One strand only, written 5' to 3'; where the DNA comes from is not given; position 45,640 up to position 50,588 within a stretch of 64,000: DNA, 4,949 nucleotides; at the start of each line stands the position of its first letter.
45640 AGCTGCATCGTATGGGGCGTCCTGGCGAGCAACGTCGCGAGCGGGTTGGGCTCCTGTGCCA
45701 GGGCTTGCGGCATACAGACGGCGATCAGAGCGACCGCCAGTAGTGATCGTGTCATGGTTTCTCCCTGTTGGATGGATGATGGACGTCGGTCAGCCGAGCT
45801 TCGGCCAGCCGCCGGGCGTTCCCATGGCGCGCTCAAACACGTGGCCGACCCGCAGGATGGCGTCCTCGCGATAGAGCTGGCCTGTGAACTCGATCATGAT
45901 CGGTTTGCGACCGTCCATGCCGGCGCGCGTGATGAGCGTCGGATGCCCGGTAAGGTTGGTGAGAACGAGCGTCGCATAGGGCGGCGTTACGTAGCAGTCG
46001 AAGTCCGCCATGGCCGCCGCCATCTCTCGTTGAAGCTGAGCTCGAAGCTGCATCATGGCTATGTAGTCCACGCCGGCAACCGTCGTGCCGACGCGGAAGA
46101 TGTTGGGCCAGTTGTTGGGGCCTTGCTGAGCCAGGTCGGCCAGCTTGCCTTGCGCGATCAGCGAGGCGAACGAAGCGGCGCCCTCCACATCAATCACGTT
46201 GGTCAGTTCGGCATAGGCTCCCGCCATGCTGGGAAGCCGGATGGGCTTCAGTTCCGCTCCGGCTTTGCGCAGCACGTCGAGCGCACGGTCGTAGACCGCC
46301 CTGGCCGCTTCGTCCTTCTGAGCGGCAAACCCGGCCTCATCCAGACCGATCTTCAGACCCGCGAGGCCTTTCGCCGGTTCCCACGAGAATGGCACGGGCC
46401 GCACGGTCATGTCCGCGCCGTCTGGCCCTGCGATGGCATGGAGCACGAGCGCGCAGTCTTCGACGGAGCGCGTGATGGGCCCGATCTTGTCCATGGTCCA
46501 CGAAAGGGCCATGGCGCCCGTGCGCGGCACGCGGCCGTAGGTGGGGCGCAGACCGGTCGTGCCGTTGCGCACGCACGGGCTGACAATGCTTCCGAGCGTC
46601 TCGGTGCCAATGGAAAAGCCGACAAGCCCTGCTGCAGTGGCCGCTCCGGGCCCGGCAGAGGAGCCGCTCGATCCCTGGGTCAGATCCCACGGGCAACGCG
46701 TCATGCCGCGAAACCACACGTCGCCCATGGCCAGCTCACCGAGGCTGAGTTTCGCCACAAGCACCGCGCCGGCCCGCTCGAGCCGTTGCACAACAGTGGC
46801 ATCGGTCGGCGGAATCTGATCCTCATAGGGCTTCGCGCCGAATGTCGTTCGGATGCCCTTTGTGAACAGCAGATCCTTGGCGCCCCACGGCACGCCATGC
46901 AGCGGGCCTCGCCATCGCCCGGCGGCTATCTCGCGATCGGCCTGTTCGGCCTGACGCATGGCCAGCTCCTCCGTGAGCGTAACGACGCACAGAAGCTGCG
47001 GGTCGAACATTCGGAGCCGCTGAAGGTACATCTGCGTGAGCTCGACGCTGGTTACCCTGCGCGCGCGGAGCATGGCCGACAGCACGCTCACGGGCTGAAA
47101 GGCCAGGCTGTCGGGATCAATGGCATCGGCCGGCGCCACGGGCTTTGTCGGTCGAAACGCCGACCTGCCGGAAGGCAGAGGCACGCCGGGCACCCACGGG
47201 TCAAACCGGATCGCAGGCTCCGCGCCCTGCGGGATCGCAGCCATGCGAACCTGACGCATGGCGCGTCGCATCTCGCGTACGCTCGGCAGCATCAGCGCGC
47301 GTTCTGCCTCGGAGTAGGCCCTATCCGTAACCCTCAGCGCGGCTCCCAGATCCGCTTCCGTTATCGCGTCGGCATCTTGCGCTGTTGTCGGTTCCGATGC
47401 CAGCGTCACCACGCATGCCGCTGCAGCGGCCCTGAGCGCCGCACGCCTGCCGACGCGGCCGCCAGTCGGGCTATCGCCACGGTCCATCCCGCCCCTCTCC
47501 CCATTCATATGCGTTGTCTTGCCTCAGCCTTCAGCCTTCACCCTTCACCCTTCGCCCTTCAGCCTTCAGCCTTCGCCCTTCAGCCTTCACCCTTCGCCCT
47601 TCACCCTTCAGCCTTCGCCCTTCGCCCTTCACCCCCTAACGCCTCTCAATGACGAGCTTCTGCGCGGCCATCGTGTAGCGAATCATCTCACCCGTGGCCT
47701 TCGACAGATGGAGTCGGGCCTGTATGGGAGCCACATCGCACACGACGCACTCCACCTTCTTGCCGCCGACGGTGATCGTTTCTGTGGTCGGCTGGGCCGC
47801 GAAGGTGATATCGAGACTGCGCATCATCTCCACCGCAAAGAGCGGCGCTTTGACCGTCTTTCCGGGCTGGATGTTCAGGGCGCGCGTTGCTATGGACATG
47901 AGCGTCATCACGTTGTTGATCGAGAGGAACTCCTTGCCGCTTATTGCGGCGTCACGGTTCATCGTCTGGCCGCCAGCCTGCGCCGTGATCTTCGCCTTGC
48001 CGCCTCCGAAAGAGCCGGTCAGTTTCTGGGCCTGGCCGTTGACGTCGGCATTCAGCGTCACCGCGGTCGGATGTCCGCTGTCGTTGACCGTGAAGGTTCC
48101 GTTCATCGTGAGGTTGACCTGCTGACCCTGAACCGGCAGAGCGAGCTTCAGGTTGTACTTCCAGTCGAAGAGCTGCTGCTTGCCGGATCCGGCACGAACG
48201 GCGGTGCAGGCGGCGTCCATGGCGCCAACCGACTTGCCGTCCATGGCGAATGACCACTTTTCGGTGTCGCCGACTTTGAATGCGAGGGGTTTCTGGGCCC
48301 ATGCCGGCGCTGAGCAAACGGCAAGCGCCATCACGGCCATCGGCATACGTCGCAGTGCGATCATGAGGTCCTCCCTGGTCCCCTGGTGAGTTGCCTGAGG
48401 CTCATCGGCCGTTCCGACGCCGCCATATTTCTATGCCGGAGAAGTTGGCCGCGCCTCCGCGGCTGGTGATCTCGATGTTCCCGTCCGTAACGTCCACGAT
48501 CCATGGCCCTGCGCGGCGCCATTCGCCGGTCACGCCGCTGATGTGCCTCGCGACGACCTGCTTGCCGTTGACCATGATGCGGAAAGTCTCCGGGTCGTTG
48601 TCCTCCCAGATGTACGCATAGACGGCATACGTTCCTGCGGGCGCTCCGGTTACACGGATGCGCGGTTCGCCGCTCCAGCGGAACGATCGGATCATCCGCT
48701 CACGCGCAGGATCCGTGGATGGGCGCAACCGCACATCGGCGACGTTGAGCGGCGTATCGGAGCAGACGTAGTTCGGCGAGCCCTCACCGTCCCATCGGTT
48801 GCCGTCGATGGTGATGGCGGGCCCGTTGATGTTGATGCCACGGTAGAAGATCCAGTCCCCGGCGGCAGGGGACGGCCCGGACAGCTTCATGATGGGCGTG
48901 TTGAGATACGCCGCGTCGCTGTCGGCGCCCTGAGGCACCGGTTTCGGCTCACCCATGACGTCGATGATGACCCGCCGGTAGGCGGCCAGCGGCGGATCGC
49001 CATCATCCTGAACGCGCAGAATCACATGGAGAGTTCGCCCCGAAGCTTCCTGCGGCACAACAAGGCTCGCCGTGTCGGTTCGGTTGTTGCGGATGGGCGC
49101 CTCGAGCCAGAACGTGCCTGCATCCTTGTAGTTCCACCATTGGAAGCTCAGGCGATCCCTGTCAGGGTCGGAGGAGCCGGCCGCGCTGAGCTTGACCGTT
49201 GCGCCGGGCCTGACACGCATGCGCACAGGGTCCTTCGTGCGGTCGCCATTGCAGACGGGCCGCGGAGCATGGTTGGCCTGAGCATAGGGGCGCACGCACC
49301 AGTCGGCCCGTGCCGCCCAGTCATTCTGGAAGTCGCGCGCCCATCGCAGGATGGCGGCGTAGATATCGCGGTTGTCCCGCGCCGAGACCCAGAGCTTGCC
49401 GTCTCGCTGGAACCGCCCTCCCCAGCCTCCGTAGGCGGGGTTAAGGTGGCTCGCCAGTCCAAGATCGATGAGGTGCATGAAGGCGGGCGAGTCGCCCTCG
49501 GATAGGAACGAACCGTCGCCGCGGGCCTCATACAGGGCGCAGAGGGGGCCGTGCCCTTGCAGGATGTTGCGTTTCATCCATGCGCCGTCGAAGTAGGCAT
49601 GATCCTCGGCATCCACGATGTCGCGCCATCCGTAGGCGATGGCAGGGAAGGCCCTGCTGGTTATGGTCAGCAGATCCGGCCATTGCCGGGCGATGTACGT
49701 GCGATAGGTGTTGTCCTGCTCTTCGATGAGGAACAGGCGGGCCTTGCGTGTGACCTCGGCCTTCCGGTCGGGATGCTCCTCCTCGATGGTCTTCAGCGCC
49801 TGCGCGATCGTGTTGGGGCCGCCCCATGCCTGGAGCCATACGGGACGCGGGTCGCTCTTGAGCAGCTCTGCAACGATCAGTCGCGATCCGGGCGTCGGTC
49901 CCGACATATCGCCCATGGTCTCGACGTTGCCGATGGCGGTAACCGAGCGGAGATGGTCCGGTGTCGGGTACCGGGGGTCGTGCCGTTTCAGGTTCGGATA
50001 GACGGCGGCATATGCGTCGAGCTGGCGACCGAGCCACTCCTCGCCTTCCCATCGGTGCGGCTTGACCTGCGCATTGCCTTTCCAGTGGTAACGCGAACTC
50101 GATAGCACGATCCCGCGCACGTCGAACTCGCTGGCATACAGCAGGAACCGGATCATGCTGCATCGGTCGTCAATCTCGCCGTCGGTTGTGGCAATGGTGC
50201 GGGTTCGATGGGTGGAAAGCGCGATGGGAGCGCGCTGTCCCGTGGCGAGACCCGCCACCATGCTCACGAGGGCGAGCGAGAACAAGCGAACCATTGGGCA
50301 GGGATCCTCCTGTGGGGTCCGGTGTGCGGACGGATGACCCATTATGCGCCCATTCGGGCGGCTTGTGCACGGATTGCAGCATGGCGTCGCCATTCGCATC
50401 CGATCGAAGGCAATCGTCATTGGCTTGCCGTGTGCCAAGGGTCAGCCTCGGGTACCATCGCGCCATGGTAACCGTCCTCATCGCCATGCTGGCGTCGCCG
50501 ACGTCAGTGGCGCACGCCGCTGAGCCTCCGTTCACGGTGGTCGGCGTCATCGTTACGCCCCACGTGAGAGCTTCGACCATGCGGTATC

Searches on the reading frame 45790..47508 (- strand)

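Call 51: search_protein_families(library=pfam, proteins=[window:45790-47508:-], max_evalue=0.001)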
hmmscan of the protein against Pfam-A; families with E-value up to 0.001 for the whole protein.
window:45790-47508:- (572 aa): 1 family
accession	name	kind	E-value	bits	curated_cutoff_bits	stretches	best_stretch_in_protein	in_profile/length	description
PF01425.27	Amidase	-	2.6e-77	261.2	27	1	156-513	1-379/445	Amidase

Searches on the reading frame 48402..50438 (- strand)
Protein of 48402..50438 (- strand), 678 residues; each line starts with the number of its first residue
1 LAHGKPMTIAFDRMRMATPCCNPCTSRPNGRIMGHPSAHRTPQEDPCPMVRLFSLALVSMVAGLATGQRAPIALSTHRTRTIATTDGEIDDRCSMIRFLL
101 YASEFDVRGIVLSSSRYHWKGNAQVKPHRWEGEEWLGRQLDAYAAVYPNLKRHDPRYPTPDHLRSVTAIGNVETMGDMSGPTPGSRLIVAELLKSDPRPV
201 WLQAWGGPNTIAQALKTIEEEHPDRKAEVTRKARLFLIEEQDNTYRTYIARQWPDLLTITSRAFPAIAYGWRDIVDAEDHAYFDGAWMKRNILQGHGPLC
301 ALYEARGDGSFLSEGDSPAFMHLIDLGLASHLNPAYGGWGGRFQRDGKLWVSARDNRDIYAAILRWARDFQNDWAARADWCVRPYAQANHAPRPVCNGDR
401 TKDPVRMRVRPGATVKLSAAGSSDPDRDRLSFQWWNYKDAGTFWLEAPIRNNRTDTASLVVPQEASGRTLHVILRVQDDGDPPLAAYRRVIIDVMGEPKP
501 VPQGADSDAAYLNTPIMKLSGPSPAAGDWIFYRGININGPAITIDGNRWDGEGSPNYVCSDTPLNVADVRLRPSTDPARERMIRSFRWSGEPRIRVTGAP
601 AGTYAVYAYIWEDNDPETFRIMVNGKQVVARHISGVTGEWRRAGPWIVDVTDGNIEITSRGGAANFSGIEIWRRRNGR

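Call 51: search_protein_families(library=pfam, proteins=[window:48402-50438:-], max_evalue=0.001)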
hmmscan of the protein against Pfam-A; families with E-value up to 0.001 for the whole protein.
window:48402-50438:- (678 aa): 2 families
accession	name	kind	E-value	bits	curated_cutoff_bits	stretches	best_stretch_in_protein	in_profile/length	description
PF07632.16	Sde182_NH-like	-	7.5e-71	239.3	26.8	1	80-343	1-268/268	Cellulose-binding Sde182, nucleoside hydrolase-like domain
PF21027.3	Sde0182_C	-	9.8e-25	87.4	27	1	414-494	1-83/83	Cellulose-binding protein Sde0182, C-terminal domain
